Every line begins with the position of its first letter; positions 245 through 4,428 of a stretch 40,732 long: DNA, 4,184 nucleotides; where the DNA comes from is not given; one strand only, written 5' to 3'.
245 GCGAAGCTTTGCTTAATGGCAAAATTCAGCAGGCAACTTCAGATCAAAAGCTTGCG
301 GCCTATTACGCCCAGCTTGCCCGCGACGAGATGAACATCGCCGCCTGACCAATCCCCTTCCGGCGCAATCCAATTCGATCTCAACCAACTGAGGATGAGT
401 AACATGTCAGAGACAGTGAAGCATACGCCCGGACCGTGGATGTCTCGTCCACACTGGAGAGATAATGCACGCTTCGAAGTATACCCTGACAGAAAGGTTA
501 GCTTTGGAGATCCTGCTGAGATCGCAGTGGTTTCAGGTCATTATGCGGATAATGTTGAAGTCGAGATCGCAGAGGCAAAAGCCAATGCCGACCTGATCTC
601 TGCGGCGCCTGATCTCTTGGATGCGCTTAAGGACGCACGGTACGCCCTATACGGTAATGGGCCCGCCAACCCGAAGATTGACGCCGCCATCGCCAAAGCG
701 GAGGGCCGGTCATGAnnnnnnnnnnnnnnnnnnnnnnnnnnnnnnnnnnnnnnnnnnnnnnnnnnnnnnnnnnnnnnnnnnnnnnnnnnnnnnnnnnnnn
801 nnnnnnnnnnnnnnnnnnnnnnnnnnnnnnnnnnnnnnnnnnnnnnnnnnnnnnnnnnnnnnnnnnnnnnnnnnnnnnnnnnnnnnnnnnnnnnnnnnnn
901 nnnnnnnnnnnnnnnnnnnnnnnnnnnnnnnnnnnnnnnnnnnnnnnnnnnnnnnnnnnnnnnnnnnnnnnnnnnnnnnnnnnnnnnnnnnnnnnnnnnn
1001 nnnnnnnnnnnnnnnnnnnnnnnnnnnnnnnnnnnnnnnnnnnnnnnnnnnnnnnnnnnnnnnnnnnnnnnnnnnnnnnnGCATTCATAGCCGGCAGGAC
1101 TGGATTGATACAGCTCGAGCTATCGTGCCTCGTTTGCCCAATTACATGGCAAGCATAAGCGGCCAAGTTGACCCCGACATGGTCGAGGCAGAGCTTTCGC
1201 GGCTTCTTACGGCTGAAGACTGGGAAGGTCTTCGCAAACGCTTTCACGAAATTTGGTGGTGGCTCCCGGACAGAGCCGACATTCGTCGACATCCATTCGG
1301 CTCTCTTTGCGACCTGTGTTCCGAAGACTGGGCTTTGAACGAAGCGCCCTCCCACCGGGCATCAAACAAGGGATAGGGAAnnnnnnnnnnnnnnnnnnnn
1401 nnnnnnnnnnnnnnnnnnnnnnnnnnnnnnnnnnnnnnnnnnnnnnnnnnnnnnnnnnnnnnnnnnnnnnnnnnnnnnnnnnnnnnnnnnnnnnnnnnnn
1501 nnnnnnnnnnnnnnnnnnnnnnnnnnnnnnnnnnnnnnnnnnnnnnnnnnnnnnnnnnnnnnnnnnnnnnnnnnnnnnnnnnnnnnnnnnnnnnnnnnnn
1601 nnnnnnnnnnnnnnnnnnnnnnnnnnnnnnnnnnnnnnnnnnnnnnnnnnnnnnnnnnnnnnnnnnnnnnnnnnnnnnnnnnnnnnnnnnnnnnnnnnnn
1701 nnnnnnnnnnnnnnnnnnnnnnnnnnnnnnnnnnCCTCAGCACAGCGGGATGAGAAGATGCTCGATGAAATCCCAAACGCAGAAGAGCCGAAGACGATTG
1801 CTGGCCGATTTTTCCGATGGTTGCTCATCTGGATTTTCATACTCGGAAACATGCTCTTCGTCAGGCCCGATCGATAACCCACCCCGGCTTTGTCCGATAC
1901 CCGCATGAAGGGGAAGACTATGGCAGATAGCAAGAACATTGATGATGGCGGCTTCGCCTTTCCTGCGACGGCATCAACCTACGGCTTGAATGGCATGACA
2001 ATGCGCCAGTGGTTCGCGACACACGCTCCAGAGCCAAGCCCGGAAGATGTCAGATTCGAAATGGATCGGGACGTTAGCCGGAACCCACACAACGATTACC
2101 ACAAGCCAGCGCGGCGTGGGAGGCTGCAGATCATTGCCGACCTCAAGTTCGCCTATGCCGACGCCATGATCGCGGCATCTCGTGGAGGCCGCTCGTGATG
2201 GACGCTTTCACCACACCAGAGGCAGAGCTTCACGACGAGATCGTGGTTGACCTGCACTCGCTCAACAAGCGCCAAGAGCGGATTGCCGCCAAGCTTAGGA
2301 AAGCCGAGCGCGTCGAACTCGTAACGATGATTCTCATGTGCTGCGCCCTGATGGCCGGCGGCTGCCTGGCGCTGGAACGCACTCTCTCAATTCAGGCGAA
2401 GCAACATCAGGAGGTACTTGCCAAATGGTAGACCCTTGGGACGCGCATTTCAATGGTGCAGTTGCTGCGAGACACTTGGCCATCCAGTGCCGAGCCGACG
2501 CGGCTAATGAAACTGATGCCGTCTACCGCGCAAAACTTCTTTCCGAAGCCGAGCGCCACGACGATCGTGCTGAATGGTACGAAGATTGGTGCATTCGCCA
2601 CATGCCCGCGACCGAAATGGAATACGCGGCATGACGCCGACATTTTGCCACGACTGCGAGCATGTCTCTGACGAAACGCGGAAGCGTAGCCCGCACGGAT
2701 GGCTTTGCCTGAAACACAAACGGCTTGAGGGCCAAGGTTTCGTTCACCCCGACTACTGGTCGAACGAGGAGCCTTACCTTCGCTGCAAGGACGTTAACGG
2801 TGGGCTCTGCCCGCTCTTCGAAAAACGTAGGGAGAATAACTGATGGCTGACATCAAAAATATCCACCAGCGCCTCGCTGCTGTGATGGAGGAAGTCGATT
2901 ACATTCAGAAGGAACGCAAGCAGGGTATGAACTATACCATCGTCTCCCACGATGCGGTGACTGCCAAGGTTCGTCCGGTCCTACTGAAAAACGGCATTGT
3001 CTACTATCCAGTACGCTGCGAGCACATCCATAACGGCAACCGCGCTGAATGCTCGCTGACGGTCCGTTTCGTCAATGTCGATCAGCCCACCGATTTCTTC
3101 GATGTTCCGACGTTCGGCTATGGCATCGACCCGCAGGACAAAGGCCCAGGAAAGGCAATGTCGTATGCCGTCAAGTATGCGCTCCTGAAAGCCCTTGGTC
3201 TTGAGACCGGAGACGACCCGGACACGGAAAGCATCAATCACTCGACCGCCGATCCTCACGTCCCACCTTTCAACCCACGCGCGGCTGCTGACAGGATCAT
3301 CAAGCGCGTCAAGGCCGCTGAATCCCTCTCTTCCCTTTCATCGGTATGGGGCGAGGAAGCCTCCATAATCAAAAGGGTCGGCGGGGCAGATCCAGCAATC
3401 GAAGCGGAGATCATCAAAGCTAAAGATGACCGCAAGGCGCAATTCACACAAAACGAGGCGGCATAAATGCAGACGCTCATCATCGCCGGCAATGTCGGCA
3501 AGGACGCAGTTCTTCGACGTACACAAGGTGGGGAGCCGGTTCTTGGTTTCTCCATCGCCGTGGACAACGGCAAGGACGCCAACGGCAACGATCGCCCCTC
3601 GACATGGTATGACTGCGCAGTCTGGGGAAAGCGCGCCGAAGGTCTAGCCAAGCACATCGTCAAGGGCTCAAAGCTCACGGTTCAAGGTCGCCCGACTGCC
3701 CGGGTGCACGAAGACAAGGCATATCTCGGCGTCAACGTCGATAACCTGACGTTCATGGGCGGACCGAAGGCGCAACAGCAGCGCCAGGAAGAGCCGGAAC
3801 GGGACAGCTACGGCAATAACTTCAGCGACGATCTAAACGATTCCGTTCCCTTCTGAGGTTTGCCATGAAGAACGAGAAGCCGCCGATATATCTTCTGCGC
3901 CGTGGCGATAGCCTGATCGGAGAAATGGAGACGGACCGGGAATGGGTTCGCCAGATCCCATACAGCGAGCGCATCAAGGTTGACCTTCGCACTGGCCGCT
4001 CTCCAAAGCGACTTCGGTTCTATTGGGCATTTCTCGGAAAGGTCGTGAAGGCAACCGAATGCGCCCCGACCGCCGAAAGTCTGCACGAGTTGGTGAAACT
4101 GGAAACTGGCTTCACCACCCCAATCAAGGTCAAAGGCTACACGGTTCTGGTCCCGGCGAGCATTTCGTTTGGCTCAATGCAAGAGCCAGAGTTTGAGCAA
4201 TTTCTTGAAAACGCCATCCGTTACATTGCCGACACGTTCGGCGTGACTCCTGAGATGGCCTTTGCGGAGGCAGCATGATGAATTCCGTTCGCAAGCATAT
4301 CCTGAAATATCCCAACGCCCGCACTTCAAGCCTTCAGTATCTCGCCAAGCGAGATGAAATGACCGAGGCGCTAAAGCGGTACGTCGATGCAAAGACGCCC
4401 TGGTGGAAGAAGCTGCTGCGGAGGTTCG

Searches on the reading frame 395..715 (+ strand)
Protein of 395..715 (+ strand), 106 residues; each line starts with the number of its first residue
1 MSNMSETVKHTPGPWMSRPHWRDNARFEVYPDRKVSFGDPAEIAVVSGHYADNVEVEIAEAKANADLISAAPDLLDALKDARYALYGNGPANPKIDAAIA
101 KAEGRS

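Call 90: search_protein_families(library=pfam, alignment_id=A8, max_evalue=0.001)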
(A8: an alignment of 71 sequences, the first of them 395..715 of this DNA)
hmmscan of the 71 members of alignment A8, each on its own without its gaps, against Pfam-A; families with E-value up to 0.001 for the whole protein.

A. member 1, window:395-715:+ (106 aa): 0 families

B. families by the number of members that match (of 71 scanned): 0 families

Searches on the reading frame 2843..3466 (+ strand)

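Call 10: search_protein_families(library=pfam, proteins=[window:2843-3466:+], max_evalue=0.01)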
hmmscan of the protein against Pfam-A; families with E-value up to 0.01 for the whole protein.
window:2843-3466:+ (207 aa): 1 family
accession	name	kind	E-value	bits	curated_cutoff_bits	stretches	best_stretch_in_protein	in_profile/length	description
PF04404.17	ERF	-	3.9e-17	63.1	25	1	8-136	2-136/153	ERF superfamily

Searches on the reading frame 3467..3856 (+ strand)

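Call 10: search_protein_families(library=pfam, proteins=[window:3467-3856:+], max_evalue=0.01)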
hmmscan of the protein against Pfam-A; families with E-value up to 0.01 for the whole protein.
window:3467-3856:+ (129 aa): 1 family
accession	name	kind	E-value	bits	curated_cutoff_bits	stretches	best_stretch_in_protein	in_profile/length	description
PF00436.31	SSB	-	4.8e-18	65.6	26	1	1-85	1-87/104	Single-strand binding protein family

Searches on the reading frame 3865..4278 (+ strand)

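Call 10: search_protein_families(library=pfam, proteins=[window:3865-4278:+], max_evalue=0.01)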
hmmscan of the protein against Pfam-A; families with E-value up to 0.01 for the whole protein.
window:3865-4278:+ (137 aa): 1 family
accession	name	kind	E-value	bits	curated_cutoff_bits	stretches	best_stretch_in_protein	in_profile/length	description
PF07105.16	DUF1367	-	9.2e-06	25.9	25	0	67-118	118-170/198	Protein of unknown function (DUF1367)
